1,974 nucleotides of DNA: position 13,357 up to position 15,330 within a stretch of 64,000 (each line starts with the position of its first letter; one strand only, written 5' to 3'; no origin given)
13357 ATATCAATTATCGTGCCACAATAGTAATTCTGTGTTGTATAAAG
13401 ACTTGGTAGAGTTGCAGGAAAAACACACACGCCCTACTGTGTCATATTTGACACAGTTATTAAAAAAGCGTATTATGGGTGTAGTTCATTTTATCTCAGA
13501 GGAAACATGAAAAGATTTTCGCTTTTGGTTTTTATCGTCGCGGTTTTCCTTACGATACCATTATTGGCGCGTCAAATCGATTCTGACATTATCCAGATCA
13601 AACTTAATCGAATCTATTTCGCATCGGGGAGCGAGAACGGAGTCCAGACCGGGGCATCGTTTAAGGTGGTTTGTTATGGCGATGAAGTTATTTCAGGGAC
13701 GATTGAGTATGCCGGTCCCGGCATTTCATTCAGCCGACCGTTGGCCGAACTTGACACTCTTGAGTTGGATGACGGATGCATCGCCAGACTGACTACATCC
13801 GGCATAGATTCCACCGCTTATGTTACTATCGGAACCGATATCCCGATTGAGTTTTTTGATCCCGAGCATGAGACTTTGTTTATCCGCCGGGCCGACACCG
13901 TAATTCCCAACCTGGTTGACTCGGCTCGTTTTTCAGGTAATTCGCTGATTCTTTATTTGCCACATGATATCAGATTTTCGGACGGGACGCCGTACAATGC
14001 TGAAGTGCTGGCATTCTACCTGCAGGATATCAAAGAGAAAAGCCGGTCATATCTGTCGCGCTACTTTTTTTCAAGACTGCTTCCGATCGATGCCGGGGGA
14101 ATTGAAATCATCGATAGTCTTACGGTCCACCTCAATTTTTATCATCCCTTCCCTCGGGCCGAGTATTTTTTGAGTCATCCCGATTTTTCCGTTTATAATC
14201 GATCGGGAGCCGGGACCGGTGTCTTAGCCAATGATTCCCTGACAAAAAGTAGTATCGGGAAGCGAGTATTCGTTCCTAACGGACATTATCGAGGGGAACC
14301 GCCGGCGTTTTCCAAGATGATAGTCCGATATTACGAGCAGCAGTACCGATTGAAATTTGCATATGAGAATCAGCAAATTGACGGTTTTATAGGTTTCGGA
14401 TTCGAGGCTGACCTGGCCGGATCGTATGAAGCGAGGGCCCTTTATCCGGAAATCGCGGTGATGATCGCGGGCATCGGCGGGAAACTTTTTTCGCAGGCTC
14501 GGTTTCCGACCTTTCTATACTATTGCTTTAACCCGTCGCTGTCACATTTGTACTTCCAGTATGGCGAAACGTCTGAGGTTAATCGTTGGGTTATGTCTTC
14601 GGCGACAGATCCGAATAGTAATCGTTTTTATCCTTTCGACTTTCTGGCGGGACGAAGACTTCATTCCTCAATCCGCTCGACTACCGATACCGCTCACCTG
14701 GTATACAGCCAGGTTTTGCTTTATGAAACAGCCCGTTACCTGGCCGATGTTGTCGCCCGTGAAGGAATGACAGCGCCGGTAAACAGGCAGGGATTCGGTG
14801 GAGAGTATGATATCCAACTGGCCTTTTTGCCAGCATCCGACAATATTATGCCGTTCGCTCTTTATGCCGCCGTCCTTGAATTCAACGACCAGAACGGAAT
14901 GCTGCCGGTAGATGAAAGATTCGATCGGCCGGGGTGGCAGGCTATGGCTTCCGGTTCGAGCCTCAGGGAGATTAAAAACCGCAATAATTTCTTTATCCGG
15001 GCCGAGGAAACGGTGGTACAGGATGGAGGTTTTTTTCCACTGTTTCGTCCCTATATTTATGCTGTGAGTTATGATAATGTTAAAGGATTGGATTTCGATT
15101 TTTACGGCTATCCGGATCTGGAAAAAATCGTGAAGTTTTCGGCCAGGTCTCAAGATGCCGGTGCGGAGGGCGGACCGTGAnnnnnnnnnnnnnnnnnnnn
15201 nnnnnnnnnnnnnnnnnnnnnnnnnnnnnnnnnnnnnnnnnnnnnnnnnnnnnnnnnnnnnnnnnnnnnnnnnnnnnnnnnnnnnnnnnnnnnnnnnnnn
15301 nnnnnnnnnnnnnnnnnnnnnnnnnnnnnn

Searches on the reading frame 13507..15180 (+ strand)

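Call 9: search_protein_families(library=pfam, proteins=[window:13507-15180:+], max_evalue=0.01)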
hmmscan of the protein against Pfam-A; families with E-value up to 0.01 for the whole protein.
window:13507-15180:+ (557 aa): 1 family
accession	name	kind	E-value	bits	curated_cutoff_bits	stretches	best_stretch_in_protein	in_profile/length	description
PF00496.27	SBP_bac_5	-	2.1e-11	44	32.4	1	132-294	2-174/368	Bacterial extracellular solute-binding proteins, family 5 Middle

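Call 10: search_protein_families(library=ncbifam, proteins=[window:13507-15180:+], max_evalue=0.01)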
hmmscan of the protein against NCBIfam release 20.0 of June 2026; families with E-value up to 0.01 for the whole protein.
window:13507-15180:+ (557 aa): 1 family
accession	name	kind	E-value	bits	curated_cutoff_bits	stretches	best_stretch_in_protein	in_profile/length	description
TIGR02294.1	nickel_nikA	equivalog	0.009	14.6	393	0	131-274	47-200/501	nickel ABC transporter substrate-binding protein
